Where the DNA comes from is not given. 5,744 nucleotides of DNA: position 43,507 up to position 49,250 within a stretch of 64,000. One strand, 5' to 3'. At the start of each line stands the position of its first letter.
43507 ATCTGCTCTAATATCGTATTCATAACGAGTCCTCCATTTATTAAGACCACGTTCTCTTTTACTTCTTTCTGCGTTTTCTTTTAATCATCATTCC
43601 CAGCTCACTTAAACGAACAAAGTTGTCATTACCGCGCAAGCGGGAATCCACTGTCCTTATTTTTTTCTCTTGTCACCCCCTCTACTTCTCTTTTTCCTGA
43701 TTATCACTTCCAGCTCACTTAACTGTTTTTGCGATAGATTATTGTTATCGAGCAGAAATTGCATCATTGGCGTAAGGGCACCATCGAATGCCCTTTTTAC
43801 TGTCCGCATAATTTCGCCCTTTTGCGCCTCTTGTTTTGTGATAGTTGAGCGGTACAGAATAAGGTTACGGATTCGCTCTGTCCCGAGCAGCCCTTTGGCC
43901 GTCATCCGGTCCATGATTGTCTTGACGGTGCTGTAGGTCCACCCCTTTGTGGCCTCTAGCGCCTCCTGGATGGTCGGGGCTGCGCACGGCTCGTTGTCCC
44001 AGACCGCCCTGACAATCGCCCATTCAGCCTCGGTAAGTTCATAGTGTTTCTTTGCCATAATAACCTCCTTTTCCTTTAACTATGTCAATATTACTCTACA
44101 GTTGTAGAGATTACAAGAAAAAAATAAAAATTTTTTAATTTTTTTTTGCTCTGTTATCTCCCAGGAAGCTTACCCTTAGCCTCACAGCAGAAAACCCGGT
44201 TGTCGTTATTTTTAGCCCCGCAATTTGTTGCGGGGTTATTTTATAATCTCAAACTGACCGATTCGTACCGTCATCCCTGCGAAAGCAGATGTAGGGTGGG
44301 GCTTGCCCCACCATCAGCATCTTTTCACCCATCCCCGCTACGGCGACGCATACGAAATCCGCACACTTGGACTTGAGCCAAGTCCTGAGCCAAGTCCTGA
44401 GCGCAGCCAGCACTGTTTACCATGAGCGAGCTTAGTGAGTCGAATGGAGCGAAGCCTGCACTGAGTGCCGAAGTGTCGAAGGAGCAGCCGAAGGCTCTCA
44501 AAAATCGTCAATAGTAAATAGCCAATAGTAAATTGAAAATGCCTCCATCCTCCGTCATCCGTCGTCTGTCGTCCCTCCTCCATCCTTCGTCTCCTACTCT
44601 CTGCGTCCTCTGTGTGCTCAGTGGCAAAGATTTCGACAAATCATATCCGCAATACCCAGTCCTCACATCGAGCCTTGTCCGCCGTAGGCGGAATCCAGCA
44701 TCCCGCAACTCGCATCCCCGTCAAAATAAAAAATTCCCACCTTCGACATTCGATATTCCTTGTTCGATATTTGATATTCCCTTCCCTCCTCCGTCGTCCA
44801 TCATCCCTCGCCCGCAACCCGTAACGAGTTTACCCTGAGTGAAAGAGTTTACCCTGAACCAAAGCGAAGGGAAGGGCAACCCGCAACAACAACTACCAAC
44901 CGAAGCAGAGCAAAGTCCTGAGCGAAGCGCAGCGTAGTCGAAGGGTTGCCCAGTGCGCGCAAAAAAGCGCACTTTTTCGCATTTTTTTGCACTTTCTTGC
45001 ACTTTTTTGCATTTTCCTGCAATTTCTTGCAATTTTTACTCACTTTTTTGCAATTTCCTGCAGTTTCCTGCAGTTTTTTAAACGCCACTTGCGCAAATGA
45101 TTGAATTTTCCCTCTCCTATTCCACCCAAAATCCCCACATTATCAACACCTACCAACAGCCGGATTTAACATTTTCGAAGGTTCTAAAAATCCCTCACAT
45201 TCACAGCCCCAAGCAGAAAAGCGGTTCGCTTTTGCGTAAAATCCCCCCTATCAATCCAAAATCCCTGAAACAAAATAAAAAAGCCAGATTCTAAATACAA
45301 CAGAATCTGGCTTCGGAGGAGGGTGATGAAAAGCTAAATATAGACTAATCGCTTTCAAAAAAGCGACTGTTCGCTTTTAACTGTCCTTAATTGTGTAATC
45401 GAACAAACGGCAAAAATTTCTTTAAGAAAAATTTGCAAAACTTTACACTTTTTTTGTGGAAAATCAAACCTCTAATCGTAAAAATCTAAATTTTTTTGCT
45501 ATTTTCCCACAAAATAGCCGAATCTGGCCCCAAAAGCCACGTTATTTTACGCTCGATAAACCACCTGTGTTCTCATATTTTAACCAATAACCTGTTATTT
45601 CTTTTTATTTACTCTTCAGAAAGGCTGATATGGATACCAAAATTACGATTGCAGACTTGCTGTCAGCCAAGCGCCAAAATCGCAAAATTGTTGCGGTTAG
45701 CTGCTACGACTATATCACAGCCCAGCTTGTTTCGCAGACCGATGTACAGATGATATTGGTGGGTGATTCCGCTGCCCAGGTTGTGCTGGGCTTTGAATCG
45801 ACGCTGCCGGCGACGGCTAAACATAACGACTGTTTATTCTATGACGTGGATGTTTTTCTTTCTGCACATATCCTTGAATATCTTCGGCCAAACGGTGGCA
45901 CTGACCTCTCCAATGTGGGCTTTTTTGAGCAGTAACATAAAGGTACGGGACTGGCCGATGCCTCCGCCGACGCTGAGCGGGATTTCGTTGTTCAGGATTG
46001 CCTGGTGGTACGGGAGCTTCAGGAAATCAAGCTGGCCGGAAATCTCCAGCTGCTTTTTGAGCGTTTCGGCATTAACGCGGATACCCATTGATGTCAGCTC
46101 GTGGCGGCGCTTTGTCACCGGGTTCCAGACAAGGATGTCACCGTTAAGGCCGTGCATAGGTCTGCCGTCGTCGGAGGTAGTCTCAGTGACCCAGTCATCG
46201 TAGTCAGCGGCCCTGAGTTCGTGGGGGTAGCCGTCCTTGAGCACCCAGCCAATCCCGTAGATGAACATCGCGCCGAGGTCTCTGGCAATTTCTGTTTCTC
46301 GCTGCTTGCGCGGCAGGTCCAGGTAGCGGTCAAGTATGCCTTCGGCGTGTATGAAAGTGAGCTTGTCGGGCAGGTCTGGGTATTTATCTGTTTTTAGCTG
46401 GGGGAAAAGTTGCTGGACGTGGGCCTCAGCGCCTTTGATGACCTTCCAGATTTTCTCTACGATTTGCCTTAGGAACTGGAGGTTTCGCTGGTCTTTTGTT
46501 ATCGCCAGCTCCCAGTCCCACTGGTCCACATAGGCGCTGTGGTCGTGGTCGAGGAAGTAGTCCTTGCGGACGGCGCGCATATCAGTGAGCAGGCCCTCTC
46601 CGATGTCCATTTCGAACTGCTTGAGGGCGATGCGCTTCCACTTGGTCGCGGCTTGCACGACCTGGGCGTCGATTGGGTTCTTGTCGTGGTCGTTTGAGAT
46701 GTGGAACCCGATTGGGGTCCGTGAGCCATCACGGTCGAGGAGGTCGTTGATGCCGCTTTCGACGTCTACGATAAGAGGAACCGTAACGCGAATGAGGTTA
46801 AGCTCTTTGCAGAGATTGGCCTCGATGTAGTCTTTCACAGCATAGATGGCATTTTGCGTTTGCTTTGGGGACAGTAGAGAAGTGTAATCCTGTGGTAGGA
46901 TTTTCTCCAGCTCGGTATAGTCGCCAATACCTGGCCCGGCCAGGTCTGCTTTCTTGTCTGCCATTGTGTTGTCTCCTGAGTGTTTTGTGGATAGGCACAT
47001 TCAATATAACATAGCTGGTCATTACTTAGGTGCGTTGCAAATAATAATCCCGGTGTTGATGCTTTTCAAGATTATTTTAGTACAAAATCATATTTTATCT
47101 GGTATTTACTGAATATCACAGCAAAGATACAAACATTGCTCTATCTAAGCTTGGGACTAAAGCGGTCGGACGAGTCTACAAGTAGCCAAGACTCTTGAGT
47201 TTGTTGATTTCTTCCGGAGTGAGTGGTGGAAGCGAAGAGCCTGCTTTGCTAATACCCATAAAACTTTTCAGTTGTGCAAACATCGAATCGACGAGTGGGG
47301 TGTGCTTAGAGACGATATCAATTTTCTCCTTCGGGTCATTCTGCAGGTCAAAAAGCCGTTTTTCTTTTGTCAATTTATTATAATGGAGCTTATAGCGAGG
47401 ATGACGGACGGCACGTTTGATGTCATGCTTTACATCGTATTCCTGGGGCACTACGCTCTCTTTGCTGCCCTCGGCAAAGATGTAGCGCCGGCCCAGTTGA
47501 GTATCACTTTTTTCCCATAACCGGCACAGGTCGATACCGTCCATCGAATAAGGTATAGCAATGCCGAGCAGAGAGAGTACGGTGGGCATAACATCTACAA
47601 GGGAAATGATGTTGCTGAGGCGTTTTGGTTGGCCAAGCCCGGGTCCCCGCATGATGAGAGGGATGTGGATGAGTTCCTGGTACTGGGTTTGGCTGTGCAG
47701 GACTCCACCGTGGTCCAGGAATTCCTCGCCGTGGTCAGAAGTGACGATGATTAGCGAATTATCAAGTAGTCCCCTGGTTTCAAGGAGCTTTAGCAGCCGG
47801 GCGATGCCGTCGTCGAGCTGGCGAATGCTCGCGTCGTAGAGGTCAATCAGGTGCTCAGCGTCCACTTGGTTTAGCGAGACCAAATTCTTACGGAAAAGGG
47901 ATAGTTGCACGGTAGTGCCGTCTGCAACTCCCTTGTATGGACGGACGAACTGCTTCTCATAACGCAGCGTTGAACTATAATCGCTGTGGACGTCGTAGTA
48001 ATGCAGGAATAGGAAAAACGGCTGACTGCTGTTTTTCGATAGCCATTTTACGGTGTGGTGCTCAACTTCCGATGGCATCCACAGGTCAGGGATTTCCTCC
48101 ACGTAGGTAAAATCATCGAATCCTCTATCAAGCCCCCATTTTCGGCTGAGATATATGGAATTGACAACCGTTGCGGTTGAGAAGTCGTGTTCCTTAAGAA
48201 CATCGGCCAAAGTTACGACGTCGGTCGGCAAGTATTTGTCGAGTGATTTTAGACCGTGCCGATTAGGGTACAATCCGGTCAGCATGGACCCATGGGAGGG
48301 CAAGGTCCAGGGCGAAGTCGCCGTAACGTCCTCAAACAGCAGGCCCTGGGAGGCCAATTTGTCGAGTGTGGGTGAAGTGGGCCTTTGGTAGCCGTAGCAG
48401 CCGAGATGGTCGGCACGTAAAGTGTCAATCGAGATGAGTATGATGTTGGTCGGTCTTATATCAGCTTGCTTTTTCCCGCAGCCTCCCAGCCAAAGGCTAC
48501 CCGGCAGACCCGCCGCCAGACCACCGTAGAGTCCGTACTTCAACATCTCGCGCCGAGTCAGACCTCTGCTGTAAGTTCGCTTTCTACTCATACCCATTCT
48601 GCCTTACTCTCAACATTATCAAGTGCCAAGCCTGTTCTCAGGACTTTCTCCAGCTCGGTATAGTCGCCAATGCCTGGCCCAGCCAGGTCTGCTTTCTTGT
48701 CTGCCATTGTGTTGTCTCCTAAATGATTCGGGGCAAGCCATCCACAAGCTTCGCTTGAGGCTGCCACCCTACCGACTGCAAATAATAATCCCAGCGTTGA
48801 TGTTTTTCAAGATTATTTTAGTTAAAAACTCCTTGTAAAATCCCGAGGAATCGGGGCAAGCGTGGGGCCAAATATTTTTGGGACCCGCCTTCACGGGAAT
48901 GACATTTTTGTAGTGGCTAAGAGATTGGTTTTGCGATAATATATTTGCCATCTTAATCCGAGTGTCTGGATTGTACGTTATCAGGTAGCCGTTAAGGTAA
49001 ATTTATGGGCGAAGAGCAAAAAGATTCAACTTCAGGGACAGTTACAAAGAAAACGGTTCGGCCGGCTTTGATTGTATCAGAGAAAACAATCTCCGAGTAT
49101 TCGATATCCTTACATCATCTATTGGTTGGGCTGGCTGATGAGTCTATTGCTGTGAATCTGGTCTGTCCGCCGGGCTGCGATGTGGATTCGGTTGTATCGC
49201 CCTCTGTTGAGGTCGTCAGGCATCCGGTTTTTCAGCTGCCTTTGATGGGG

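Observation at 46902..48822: ~180-bp duplication of the asnA promoter and 5' coding end flanks a sulfatase-like gene as direct repeats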

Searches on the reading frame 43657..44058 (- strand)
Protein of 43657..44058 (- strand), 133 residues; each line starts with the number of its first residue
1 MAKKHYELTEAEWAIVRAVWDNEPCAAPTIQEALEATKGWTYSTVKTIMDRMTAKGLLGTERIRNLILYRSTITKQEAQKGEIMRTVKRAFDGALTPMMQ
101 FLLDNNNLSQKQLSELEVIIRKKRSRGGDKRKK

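Call 7: search_protein_families(library=pfam, proteins=[window:43657-44058:-])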
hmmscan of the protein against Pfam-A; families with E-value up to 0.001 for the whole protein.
window:43657-44058:- (133 aa): 1 family
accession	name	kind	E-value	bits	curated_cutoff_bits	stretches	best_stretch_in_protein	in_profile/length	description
PF03965.22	Penicillinase_R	-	2.5e-26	92.7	22.6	1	8-121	1-114/115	Penicillinase repressor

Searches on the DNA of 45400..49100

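Call 12: search_rna_families(source=window, start=45400, end=49100, threshold=evalue, max_evalue=10, show_alignments=3)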
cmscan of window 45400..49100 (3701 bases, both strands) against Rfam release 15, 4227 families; matches with E-value up to 10: 0.
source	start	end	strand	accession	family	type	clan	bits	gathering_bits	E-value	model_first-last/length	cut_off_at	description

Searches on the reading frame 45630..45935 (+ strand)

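Call 7: search_protein_families(library=pfam, proteins=[window:45630-45935:+])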
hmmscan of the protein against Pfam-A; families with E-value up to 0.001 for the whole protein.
window:45630-45935:+ (101 aa): 1 family
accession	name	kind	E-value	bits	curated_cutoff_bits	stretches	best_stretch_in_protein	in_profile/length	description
PF02548.21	Pantoate_transf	-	6.8e-17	62.2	28.7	1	4-64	1-61/259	Ketopantoate hydroxymethyltransferase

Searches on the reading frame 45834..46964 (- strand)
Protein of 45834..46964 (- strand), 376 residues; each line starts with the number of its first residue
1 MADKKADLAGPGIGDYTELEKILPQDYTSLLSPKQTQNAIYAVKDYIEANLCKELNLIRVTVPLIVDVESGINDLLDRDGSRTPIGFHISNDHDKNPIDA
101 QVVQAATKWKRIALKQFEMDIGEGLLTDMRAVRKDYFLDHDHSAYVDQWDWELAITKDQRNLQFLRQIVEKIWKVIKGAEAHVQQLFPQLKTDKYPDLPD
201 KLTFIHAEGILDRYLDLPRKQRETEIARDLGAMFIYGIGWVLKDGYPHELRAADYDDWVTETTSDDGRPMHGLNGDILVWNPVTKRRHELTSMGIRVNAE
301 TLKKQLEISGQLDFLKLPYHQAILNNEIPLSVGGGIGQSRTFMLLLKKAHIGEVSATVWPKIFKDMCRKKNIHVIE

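Call 7: search_protein_families(library=pfam, proteins=[window:45834-46964:-])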
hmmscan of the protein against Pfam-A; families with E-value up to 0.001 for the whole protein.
window:45834-46964:- (376 aa): 1 family
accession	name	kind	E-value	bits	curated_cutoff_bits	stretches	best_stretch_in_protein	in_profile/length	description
PF03590.20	AsnA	-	9.3e-82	274.6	27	1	37-285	1-227/228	Aspartate-ammonia ligase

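Call 21: find_encoding_contigs(protein=window:45834-46964:-, flank=6000, max_places=10)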
Protein window:45834-46964:- (376 aa): no gene with exactly this product is on record in the collection.

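Call 24: find_related_loci(query=window:45834-46964:-, collection=metagenome_contigs, flank=5000)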
Query window:45834-46964:- (376 aa) in metagenome_contigs; peptide patterns used: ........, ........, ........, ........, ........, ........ (x = any residue, [..] = any of these).
599 stretches matched a pattern (row limit reached: there are more); 597 encode a relative of the query (tblastn E <= 1e-3); the best 80 are kept; 80 distinct loci.
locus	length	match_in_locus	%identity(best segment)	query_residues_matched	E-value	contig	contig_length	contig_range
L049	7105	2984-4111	89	1-376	0e+0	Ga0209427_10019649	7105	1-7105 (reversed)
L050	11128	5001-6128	88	1-376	0e+0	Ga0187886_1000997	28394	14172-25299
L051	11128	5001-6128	86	1-376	0e+0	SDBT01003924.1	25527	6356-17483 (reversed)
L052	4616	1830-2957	86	1-376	0e+0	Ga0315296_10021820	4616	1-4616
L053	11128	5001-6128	86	1-376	0e+0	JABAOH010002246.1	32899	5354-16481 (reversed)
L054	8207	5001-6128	82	1-376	0e+0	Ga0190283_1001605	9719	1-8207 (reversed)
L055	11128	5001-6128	81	1-376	0e+0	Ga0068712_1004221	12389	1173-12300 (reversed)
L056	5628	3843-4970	81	1-376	0e+0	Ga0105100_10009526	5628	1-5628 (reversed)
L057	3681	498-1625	81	1-376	0e+0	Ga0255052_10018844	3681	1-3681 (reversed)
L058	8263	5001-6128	79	1-376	0e+0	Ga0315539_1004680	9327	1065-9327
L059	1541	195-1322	79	1-376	0e+0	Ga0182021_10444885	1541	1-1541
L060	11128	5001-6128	79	1-376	0e+0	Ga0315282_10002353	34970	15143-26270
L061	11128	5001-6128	77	1-376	0e+0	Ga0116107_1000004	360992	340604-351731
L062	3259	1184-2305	80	3-376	0e+0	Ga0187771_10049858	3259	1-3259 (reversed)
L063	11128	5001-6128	78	1-376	0e+0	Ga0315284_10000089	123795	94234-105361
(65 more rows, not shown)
